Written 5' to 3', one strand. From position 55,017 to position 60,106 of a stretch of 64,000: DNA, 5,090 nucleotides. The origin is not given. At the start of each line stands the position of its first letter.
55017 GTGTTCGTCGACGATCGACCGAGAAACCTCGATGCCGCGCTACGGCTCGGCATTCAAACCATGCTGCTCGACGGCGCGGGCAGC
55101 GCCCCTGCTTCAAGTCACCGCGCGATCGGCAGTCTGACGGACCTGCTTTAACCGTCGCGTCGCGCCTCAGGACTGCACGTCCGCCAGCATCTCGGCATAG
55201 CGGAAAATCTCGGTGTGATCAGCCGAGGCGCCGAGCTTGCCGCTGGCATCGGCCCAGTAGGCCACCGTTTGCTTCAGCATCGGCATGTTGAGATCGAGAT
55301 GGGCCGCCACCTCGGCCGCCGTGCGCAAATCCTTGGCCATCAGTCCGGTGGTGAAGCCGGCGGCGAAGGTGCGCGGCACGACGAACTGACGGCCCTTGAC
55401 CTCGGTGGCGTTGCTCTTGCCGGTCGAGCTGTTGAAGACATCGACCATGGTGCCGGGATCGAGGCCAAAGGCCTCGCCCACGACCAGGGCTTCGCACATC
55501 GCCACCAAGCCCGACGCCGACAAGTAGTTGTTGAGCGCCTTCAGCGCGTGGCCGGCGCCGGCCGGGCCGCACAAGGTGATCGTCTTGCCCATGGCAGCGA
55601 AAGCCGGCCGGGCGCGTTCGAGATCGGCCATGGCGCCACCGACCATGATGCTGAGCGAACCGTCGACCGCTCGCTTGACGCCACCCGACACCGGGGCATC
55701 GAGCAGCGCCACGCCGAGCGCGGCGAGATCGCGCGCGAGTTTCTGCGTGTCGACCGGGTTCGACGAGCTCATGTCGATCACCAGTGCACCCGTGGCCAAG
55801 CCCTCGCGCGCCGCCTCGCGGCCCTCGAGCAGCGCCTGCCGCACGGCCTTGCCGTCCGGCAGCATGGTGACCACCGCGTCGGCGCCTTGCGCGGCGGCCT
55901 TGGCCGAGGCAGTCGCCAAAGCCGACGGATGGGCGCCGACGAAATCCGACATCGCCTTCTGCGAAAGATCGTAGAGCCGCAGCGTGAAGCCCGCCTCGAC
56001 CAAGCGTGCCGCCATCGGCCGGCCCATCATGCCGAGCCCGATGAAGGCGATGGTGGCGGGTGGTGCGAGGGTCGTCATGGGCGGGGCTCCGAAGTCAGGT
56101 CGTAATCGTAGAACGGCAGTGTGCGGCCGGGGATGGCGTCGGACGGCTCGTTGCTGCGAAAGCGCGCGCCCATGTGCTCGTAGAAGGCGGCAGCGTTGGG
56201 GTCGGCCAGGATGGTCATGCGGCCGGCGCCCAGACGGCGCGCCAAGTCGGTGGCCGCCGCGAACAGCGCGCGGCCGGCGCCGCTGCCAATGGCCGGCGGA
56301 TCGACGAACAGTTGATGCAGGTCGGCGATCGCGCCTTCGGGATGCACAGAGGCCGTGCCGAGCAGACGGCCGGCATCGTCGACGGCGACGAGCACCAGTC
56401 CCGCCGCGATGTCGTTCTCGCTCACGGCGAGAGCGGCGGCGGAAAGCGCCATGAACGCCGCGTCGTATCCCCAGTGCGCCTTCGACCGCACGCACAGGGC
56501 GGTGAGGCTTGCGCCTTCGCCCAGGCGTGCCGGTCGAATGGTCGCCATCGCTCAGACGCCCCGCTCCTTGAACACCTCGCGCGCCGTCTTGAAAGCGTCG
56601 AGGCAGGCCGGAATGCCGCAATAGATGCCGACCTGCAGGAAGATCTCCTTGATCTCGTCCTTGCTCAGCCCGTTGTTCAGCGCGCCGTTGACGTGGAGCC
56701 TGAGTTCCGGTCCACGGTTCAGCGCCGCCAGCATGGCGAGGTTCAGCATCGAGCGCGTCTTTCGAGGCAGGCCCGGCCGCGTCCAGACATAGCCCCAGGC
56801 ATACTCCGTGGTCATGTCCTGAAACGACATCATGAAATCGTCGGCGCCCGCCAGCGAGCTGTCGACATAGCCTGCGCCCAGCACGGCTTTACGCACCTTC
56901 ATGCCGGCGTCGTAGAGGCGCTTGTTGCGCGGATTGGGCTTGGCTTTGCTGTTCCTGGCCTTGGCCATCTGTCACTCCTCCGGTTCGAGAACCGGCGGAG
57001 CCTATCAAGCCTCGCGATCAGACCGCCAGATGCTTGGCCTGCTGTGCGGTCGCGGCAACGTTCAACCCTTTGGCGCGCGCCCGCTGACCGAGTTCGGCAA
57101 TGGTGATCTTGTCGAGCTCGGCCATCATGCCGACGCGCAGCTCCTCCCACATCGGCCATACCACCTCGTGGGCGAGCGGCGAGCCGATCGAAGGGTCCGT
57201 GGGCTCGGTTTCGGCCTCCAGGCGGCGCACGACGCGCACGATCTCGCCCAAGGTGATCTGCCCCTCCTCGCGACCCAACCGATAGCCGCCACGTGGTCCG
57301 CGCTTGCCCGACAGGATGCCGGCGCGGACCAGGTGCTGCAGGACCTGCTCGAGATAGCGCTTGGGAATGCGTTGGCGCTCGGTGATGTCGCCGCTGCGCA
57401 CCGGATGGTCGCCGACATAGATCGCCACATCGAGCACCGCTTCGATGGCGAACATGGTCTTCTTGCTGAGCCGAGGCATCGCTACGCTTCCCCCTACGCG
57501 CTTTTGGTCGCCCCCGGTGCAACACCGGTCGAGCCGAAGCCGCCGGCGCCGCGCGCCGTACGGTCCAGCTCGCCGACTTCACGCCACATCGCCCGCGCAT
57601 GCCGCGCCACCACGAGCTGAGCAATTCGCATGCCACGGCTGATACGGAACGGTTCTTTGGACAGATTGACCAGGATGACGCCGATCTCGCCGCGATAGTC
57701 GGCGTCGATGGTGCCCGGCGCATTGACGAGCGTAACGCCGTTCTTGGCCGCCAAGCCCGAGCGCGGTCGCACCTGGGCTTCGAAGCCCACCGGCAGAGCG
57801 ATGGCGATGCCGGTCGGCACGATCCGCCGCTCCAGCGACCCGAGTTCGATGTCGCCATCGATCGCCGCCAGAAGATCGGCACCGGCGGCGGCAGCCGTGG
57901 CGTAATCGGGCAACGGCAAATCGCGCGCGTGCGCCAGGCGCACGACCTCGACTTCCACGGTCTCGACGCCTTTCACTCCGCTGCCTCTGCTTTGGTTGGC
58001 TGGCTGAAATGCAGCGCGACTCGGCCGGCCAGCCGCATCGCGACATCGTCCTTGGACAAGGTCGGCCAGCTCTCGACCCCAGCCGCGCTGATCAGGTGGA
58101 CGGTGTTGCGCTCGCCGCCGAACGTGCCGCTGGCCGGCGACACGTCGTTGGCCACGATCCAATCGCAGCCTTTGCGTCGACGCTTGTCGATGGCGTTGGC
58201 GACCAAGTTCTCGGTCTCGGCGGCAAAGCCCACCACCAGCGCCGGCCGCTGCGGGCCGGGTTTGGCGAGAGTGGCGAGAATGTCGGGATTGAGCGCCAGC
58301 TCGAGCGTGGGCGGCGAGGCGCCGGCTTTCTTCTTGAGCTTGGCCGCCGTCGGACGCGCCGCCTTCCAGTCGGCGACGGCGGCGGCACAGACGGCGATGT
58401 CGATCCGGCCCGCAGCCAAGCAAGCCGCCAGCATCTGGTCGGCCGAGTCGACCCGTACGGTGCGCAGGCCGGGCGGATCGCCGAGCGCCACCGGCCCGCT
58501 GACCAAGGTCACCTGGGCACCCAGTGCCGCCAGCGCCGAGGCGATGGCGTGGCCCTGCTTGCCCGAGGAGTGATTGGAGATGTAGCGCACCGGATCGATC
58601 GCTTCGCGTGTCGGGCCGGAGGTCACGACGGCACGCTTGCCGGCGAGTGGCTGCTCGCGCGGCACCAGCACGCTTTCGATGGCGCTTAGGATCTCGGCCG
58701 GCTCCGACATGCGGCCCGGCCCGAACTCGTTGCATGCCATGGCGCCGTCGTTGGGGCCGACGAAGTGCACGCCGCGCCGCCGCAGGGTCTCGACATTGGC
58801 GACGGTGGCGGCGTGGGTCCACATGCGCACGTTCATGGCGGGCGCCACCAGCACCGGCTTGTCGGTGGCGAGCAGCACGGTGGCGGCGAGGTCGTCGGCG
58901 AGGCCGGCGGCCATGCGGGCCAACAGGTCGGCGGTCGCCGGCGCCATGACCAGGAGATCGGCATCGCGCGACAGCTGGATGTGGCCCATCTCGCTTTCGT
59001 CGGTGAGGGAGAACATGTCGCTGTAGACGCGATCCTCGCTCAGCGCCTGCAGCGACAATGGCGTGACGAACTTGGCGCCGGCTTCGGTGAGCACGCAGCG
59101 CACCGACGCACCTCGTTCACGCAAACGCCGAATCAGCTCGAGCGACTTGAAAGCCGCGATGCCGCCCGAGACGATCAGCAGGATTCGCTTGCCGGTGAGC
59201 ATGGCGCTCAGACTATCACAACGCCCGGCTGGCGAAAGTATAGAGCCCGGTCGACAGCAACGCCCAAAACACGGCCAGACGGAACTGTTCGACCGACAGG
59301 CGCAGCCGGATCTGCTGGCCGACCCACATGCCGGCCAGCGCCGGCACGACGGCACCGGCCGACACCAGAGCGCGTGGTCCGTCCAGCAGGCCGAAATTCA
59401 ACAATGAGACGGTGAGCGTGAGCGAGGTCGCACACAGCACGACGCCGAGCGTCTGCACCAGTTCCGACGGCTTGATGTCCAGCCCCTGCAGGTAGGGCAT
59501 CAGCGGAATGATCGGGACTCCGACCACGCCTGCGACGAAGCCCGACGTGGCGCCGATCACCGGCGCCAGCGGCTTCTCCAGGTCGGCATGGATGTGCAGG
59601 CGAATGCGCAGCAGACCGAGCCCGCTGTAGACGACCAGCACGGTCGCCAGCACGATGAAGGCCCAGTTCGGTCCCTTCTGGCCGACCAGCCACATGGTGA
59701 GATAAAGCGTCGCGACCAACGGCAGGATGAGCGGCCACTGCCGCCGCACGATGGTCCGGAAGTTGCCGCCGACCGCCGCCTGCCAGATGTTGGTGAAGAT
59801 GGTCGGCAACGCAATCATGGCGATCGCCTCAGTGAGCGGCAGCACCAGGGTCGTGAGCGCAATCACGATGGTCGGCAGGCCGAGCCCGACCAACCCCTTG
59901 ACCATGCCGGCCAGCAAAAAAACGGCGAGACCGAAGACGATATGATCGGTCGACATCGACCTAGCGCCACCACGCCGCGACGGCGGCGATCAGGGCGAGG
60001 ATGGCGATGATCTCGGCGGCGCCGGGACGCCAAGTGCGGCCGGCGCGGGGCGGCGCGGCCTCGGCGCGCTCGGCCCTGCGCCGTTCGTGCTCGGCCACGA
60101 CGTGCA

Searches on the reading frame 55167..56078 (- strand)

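Call 24: search_protein_families(library=pfam, proteins=[window:55167-56078:-], max_evalue=0.00001)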
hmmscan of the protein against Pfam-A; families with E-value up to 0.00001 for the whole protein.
window:55167-56078:- (303 aa): 2 families
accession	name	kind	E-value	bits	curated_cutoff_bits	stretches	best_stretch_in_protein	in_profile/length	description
PF03446.21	NAD_binding_2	-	4.7e-46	157.2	21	1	9-171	1-161/161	NAD binding domain of 6-phosphogluconate dehydrogenase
PF14833.11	NAD_binding_11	-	1.1e-35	122.9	30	1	174-294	1-121/122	NAD-binding of NADP-dependent 3-hydroxyisobutyrate dehydrogenase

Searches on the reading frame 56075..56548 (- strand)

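Call 24: search_protein_families(library=pfam, proteins=[window:56075-56548:-], max_evalue=0.00001)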
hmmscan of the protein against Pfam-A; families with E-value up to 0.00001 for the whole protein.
window:56075-56548:- (157 aa): 3 families
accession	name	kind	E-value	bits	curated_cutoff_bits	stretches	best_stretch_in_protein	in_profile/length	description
PF00583.31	Acetyltransf_1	-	2.7e-11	44.2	20.7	1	46-127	26-115/116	Acetyltransferase (GNAT) family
PF13673.13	Acetyltransf_10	-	6.9e-11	42.7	23.6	1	50-129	30-108/128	Acetyltransferase (GNAT) domain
PF13508.13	Acetyltransf_7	-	3.4e-10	40.6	27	1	50-127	3-81/84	Acetyltransferase (GNAT) domain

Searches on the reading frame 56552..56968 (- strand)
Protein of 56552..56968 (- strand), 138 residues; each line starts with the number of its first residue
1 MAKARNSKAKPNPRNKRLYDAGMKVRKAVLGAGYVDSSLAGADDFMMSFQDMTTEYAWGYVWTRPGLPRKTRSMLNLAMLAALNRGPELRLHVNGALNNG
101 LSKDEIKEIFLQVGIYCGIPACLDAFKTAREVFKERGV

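Call 24: search_protein_families(library=pfam, proteins=[window:56552-56968:-], max_evalue=0.00001)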
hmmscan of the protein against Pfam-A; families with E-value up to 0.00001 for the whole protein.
window:56552-56968:- (138 aa): 1 family
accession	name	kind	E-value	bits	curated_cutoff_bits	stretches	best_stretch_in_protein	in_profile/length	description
PF02627.25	CMD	-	3.5e-22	78.6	23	1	49-131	3-84/84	Carboxymuconolactone decarboxylase family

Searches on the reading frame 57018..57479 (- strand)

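Call 24: search_protein_families(library=pfam, proteins=[window:57018-57479:-], max_evalue=0.00001)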
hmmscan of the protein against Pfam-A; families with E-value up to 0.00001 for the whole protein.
window:57018-57479:- (153 aa): 1 family
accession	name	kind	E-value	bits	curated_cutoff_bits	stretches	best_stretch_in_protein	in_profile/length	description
PF02082.26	Rrf2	-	1.3e-26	93.7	30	1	4-130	1-129/132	Iron-dependent Transcriptional regulator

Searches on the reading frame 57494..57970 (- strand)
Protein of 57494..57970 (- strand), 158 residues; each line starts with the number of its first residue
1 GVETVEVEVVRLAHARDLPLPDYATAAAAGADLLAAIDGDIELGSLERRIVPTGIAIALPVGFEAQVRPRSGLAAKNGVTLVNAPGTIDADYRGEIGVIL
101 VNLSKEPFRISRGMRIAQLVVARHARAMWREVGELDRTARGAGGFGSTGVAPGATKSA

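Call 24: search_protein_families(library=pfam, proteins=[window:57494-57970:-], max_evalue=0.00001)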
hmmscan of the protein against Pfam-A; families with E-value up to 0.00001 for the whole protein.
window:57494-57970:- (158 aa): 2 families
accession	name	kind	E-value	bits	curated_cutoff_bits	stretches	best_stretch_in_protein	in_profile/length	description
PF00692.24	dUTPase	-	4.6e-30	104.5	22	1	18-149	3-129/129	dUTPase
PF22769.1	DCD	-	5e-10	40.1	27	1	51-123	81-152/153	dCTP deaminase-like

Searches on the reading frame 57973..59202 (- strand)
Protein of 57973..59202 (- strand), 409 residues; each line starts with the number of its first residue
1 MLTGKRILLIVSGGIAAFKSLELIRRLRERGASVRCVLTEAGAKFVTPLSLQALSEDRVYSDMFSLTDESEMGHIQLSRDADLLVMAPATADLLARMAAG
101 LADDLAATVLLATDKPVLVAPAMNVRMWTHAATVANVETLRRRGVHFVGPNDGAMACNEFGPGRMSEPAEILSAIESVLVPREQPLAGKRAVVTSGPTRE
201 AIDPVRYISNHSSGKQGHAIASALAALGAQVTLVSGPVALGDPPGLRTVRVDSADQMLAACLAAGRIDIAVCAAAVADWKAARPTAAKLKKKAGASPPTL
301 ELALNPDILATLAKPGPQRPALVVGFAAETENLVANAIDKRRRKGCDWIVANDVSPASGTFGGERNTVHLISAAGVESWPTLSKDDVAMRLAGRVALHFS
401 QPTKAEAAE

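Call 24: search_protein_families(library=pfam, proteins=[window:57973-59202:-], max_evalue=0.00001)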
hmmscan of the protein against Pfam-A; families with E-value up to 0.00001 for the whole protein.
window:57973-59202:- (409 aa): 2 families
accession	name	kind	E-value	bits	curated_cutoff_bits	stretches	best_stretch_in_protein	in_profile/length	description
PF04127.22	DFP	-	1.3e-67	227.7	22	1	186-371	1-186/186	DNA/pantothenate metabolism flavoprotein C-terminal domain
PF02441.25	Flavoprotein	-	1.9e-32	112.5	22.7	1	5-176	1-159/162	Flavoprotein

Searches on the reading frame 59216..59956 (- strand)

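Call 24: search_protein_families(library=pfam, proteins=[window:59216-59956:-], max_evalue=0.00001)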
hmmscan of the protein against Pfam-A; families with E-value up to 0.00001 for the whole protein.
window:59216-59956:- (246 aa): 1 family
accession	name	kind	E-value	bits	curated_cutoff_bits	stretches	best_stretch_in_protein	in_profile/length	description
PF01925.25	TauE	-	3.2e-24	86.3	32.6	1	10-239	2-236/237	Sulfite exporter TauE/SafE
